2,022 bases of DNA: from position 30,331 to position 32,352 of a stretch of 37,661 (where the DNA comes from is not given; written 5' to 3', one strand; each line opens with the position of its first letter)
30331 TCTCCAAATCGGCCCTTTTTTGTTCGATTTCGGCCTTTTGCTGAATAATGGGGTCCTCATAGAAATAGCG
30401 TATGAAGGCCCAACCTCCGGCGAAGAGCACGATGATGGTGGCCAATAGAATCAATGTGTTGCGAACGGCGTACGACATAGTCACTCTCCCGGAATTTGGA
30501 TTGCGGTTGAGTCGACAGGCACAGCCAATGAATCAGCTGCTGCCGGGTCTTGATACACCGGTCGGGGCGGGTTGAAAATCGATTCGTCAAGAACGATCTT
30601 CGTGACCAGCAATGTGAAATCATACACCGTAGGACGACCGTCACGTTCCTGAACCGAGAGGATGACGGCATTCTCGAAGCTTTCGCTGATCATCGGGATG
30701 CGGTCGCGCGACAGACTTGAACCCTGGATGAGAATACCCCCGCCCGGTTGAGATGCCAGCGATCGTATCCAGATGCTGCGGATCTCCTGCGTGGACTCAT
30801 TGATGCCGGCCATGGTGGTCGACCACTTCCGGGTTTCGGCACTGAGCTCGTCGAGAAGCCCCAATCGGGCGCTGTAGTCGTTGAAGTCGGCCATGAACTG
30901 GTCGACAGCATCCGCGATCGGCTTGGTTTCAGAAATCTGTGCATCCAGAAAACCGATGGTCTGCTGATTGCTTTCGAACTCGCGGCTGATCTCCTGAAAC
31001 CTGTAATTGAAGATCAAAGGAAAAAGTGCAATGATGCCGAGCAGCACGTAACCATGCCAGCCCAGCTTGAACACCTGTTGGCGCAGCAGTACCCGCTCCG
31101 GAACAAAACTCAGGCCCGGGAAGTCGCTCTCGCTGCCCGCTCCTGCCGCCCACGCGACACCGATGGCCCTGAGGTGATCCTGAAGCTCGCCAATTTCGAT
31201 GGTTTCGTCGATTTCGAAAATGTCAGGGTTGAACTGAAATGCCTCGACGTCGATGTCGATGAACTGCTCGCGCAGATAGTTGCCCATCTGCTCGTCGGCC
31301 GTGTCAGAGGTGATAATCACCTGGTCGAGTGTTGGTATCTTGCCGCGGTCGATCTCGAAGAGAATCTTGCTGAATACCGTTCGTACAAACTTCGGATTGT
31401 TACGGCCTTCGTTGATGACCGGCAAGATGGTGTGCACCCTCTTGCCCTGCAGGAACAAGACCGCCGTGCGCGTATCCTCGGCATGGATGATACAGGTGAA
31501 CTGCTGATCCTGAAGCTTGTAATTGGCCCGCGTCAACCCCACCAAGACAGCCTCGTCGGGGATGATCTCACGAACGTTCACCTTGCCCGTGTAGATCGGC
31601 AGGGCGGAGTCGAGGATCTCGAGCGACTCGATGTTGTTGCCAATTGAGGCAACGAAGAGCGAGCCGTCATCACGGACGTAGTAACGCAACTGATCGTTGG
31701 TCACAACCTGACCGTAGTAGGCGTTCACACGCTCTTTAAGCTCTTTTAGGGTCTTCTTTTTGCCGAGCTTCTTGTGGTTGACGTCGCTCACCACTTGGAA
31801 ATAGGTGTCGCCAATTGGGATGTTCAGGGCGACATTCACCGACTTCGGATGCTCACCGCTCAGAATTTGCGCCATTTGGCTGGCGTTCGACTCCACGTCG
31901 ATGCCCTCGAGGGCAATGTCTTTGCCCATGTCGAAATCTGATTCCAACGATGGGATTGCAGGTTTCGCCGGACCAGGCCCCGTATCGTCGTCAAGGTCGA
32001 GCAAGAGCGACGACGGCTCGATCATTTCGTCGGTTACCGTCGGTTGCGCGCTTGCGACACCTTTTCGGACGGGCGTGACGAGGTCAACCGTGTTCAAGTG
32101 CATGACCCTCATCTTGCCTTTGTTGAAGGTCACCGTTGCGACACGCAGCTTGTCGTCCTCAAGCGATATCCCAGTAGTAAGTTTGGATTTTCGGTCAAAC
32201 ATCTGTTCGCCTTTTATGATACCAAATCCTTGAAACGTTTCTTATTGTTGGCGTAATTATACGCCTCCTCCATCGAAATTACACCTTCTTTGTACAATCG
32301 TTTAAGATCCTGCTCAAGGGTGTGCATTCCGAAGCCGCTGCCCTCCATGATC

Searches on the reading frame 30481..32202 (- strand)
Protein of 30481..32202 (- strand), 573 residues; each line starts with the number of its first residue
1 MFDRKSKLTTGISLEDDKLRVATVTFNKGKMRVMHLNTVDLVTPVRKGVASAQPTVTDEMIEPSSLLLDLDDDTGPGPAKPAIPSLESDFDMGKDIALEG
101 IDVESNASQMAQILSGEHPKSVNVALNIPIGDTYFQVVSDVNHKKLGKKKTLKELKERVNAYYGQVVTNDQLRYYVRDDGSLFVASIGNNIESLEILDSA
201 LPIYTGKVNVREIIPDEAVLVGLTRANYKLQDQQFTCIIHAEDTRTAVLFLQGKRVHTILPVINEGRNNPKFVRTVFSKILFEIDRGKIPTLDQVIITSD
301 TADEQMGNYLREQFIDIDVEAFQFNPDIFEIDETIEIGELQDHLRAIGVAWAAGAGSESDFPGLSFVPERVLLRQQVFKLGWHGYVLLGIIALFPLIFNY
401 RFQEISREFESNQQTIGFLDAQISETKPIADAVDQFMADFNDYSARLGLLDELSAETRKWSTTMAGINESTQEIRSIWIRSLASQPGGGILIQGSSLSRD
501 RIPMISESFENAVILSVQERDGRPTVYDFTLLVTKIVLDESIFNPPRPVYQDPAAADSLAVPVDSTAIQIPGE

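Call 3: search_protein_families(library=pfam, proteins=[window:30481-32202:-], max_evalue=1)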
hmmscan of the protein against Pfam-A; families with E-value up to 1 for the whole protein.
window:30481-32202:- (573 aa): 1 family
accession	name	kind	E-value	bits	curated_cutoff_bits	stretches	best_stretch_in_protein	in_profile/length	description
PF14560.12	Ubiquitin_2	-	0.13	13.2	23.1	1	142-190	16-62/86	Ubiquitin-like domain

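Call 11: find_homologous_proteins(query=window:30481-32202:-, max_evalue=0.001)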
Query window:30481-32202:- (573 aa): 46 proteins with E <= 0.001 among 8000 candidates.
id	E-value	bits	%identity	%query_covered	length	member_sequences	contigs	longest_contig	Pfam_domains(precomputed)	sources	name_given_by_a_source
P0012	0.0e+0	1270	100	100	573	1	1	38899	-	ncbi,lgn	-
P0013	0.0e+0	1201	94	100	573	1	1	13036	-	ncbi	-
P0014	0.0e+0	1172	92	100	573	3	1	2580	-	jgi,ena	-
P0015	0.0e+0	1124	88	100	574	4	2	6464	-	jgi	-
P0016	0.0e+0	1114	87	100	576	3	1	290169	-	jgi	jgi:Tfp pilus assembly protein PilN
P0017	0.0e+0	1110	87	100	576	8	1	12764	-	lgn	-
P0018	0.0e+0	1080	85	100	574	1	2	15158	-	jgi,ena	jgi:hypothetical protein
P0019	0.0e+0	1072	83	100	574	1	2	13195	-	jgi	jgi:hypothetical protein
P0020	0.0e+0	1059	83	100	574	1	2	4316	-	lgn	-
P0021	0.0e+0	1017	84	94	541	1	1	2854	-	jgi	jgi:hypothetical protein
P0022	1.5e-273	927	72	100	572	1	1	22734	-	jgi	jgi:hypothetical protein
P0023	2.5e-254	863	70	100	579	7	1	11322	-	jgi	jgi:Tfp pilus assembly protein PilN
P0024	1.8e-140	487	44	95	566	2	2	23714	-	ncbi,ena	-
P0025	1.4e-136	475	42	96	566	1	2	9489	-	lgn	-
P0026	1.0e-134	468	43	96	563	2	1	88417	-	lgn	-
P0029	1.6e-127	445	40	96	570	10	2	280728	-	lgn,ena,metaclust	metaclust:\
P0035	4.7e-92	328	33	95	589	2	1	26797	-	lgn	-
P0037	2.5e-87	312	34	75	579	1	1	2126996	-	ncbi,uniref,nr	ncbi:MAG: hypothetical protein HUJ22_03980 [Gracilimonas sp.]|uniref:PilN domain-containing protein 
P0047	1.4e-76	277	32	95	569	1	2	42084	-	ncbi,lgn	ncbi:MAG: hypothetical protein R6U28_03400 [Cyclonatronaceae bacterium]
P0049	1.6e-70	257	29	94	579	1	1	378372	-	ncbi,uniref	ncbi:PilN domain-containing protein [Rhodohalobacter sp. 8-1]|uniref:PilN domain-containing protein 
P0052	1.4e-69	253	28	92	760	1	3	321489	-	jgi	jgi:hypothetical protein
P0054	7.3e-14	70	23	85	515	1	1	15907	-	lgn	-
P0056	2.6e-13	68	23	62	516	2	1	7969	-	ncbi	-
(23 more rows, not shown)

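Call 12: find_encoding_contigs(protein=P0029, flank=10000, max_places=1)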
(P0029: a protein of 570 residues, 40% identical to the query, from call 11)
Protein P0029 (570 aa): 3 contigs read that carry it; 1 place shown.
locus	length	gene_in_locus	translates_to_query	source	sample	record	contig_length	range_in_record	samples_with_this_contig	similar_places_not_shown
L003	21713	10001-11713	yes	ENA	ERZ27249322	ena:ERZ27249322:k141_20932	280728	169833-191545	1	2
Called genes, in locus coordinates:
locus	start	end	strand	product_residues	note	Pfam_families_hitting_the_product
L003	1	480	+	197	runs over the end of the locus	PF00117:GATase, PF07685:GATase_3 (weak), PF01174:SNO (weak)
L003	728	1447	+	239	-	PF00977:His_biosynth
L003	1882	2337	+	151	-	-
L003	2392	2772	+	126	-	-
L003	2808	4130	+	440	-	PF28597:T2SSF_N (faint), PF00482:T2SSF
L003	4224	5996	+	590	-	PF00437:T2SSE, PF25199:nSTAND_NTPase5 (faint)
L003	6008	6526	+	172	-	-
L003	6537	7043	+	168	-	PF00027:cNMP_binding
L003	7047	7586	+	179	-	-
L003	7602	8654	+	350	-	-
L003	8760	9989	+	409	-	PF00437:T2SSE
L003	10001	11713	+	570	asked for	-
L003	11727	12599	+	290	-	-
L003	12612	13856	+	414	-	PF00263:Secretin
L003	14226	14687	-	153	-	PF00877:NLPC_P60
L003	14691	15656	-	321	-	PF02219:MTHFR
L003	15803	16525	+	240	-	PF03740:PdxJ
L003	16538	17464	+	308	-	PF03193:RsgA_GTPase (faint), PF00350:Dynamin_N (faint), PF01926:MMR_HSR1, PF02421:FeoB_N, PF10662:PduV-EutP, PF00009:GTP_EFTU (weak), PF07650:KH_2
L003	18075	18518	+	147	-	PF13380:CoA_binding_2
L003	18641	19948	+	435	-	PF01053:Cys_Met_Meta_PP, PF00155:Aminotran_1_2, PF01041:DegT_DnrJ_EryC1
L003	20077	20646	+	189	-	PF02566:OsmC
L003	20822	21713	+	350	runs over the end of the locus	PF00561:Abhydrolase_1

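Call 13: find_encoding_contigs(protein=P0037, flank=10000, max_places=1)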
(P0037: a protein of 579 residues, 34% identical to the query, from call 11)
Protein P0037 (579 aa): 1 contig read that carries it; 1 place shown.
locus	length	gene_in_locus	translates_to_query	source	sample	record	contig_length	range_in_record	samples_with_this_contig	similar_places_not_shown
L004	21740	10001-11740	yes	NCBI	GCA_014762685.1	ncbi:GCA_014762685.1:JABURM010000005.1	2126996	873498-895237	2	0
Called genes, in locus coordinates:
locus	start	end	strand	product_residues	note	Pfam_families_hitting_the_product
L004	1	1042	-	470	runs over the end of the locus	PF01554:MatE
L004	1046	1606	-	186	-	-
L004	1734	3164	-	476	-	PF13620:CarboxypepD_reg, PF02369:Big_1 (weak), PF09134:Invasin_D3 (weak)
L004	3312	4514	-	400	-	PF00083:Sugar_tr (weak), PF07690:MFS_1, PF00083:Sugar_tr, PF01306:LacY_symp (weak), PF07690:MFS_1, PF12832:MFS_1_like (weak)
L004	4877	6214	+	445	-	PF28597:T2SSF_N (faint), PF00482:T2SSF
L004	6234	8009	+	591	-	PF05157:MshEN (weak), PF00437:T2SSE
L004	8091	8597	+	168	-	PF00027:cNMP_binding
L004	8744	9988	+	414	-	PF00437:T2SSE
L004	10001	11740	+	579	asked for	-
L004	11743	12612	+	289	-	-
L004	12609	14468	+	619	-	PF00263:Secretin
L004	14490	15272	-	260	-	PF00561:Abhydrolase_1, PF12146:Hydrolase_4, PF12697:Abhydrolase_6, PF03096:Ndr (weak)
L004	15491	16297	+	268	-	PF01553:Acyltransferase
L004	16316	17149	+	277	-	PF09335:VTT_dom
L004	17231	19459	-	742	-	PF03971:IDH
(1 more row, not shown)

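Call 14: find_encoding_contigs(protein=P0049, flank=10000, max_places=1)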
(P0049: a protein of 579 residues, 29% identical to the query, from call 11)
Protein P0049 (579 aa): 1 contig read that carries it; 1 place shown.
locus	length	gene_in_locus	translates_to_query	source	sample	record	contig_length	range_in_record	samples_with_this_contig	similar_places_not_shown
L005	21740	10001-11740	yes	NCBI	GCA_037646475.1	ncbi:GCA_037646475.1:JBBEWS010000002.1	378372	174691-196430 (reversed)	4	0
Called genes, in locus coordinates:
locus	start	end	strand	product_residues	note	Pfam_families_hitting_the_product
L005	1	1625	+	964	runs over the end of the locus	PF00128:Alpha-amylase, PF18962:Por_Secre_tail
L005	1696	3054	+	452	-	PF00128:Alpha-amylase, PF14701:hDGE_amylase (weak), PF00128:Alpha-amylase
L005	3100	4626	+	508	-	PF07690:MFS_1, PF13347:MFS_2, PF07690:MFS_1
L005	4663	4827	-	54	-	-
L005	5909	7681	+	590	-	PF05157:MshEN (weak), PF00437:T2SSE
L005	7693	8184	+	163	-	PF00027:cNMP_binding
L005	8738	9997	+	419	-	PF00437:T2SSE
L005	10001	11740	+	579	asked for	-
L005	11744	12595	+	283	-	-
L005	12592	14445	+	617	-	PF00263:Secretin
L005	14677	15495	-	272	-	PF00561:Abhydrolase_1, PF12146:Hydrolase_4, PF12697:Abhydrolase_6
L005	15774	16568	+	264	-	PF01553:Acyltransferase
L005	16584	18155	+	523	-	PF00561:Abhydrolase_1 (faint), PF09335:VTT_dom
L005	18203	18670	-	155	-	PF00383:dCMP_cyt_deam_1, PF14437:MafB19-deam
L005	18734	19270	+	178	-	PF00156:Pribosyltran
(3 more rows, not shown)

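Call 15: find_encoding_contigs(protein=P0054, flank=10000, max_places=1)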
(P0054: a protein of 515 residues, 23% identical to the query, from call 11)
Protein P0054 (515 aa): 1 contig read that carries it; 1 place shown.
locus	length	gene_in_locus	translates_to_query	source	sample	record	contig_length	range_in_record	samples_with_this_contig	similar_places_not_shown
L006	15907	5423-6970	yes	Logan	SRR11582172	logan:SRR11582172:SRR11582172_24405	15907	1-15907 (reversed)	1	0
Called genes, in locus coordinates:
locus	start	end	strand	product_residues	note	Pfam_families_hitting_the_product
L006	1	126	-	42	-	?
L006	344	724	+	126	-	-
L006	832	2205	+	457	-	PF00482:T2SSF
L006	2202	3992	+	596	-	PF00437:T2SSE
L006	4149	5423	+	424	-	PF00437:T2SSE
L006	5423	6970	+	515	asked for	-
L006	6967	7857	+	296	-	-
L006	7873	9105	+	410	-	PF00263:Secretin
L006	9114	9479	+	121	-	PF00072:Response_reg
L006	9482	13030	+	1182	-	PF00672:HAMP, PF00512:HisKA, PF02518:HATPase_c, PF00072:Response_reg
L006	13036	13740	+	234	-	PF00072:Response_reg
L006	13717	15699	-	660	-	PF00512:HisKA, PF02518:HATPase_c, PF00072:Response_reg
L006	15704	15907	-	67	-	?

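Call 16: find_encoding_contigs(protein=P0052, flank=10000, max_places=1)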
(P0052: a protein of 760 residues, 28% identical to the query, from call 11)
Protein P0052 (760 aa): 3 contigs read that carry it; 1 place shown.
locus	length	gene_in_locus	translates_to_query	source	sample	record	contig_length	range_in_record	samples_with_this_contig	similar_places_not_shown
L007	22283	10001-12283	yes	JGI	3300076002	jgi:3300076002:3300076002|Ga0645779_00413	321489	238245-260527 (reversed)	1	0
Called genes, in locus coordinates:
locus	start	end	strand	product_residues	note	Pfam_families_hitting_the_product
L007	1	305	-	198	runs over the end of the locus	PF01243:PNPOx_N, PF10590:PNP_phzG_C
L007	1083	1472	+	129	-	PF01527:HTH_Tnp_1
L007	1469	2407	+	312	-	PF00665:rve, PF13683:rve_3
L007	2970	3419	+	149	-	-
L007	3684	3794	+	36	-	-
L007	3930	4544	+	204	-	PF28597:T2SSF_N (faint)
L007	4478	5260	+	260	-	PF00482:T2SSF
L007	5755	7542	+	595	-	PF00437:T2SSE, PF13555:AAA_29 (faint)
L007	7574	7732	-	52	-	-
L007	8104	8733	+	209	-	PF00027:cNMP_binding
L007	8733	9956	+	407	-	PF00437:T2SSE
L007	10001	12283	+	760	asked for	-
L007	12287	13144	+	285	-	-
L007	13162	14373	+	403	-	PF00263:Secretin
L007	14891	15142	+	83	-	-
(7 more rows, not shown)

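Call 43: search_protein_families(library=pfam, proteins=[L003:1882-2337:+, L003:2392-2772:+, L006:344-724:+, L003:6008-6526:+, L003:7047-7586:+, L003:7602-8654:+], max_evalue=1)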
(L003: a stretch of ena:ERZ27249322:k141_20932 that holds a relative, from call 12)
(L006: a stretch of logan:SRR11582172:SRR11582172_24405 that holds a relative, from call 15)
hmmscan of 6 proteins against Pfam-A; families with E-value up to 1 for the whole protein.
L003:1882-2337:+ (151 aa): 2 families
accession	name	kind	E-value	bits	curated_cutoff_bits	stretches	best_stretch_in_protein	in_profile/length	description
PF12704.14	MacB_PCD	-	0.00024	21.9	27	1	9-112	3-104/207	MacB-like periplasmic core domain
PF05423.18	Mycobact_memb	-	0.13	12.7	21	1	6-53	6-54/139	Mycobacterium membrane protein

L003:2392-2772:+ (126 aa): 0 families

L006:344-724:+ (126 aa): 1 family
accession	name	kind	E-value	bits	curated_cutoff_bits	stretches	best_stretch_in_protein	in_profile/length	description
PF12704.14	MacB_PCD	-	0.0013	19.5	27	1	8-93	2-75/207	MacB-like periplasmic core domain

L003:6008-6526:+ (172 aa): 1 family
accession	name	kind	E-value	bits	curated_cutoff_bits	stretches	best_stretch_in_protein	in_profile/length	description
PF17104.11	YBL010C_LAA2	-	0.026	15.1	24.7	1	103-146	2-42/292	YBL010C/LAA2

L003:7047-7586:+ (179 aa): 0 families

L003:7602-8654:+ (350 aa): 0 families

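Call 44: search_protein_families(library=ncbifam, proteins=[window:30481-32202:-, L003:2392-2772:+], max_evalue=0.1)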
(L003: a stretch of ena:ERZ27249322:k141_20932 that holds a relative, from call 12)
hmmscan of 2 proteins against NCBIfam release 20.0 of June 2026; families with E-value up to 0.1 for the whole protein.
window:30481-32202:- (573 aa): 0 families

L003:2392-2772:+ (126 aa): 1 family
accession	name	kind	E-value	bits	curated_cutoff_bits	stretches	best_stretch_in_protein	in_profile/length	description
NF001953.0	PRK00733.2-1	equivalog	0.0058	15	783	1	3-53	264-315/697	sodium-translocating pyrophosphatase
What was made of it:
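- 30481..32202 (-): 573-aa inner-membrane protein. The C-terminal part is PilN. The ~380-aa cytoplasmic N-terminal part has no recognisable family (PilM-like by position only). There are no Pfam or NCBIfam hits (calls 3, 44).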

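Call 47: find_encoding_contigs(protein=P0047, flank=7000, max_places=1)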
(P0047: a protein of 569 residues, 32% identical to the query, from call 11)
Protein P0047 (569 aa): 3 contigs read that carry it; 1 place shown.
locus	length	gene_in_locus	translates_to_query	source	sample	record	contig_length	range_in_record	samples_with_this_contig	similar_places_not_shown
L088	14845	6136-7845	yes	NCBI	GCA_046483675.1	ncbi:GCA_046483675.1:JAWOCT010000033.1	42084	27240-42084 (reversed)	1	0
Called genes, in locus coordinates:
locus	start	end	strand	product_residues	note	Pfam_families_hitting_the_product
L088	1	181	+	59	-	?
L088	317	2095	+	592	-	PF05157:MshEN (weak), PF00437:T2SSE, PF25199:nSTAND_NTPase5 (faint)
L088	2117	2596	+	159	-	-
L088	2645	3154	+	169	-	PF00027:cNMP_binding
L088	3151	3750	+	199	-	-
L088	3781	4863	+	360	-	-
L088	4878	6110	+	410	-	PF00437:T2SSE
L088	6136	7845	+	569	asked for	-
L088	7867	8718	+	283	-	-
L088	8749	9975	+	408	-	PF00263:Secretin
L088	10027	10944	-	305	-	PF00795:CN_hydrolase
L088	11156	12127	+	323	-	-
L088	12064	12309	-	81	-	-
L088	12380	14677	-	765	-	PF00128:Alpha-amylase, PF00686:CBM_20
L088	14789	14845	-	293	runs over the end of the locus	PF00294:PfkB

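Call 48: find_encoding_contigs(protein=P0035, flank=7000, max_places=1)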
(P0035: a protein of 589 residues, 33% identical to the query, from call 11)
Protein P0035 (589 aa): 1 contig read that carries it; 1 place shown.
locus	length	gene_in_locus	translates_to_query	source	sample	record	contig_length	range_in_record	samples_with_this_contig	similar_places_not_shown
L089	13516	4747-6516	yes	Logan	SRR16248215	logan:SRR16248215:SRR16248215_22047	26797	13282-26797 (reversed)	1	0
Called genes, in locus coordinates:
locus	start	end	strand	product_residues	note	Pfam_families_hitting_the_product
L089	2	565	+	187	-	?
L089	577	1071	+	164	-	-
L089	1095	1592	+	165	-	PF00027:cNMP_binding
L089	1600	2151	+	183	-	-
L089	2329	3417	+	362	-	-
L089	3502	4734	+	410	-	PF00437:T2SSE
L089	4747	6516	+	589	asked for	-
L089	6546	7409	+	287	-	PF10741:T2SSM_b (weak)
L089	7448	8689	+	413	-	PF00263:Secretin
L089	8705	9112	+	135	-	PF04134:DCC1-like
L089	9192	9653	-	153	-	PF00877:NLPC_P60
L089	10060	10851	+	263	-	PF03740:PdxJ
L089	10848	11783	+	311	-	PF03193:RsgA_GTPase (faint), PF00009:GTP_EFTU, PF00350:Dynamin_N (faint), PF01926:MMR_HSR1, PF02421:FeoB_N, PF02492:cobW (faint), PF10662:PduV-EutP (weak), PF07650:KH_2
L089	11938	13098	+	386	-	-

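Call 49: find_encoding_contigs(protein=P0056, flank=7000, max_places=1)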
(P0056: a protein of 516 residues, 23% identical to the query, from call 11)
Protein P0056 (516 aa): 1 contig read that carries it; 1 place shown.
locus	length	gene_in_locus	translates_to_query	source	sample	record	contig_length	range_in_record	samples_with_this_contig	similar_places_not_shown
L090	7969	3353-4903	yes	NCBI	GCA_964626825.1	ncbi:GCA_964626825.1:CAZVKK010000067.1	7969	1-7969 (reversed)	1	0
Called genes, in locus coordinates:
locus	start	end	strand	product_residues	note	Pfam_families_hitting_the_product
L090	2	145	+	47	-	?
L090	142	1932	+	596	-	PF00437:T2SSE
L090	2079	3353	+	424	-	PF00437:T2SSE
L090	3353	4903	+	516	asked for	-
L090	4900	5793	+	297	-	-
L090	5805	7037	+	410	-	PF00263:Secretin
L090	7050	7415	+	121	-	PF00072:Response_reg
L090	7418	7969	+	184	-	?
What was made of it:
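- The two more distant operons (23% identity) lack it and carry a receiver protein after the secretin, followed in L006 by a hybrid kinase (calls 15, 49).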

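Call 69: search_solved_structures(query=A7, max_evalue=10, show_alignments=0)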
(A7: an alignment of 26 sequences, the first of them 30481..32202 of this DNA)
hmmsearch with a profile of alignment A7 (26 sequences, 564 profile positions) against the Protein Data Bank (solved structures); distinct sequences matched with E-value up to 10: 3.
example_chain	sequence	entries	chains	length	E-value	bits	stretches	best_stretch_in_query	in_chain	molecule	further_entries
3jc8_Na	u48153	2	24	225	3.1e-10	42.6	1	385-507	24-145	PilN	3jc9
4bhq_A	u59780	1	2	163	0.22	13.4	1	412-469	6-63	COMPETENCE PROTEIN PILN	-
2dq3_A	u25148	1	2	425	0.38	12.6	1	405-463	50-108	Seryl-tRNA synthetase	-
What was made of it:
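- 30481..32202 (-): The profile hit to M. xanthus PilN (3JC8) scores E=3.1e-10 for residues 385-507 (call 69).
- On Type IVa pilus machine (context of the gene): PilN: 3JC8 at E=3e-10 (call 69).
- Tried and rejected: Only the PilN half is detectable (call 69).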
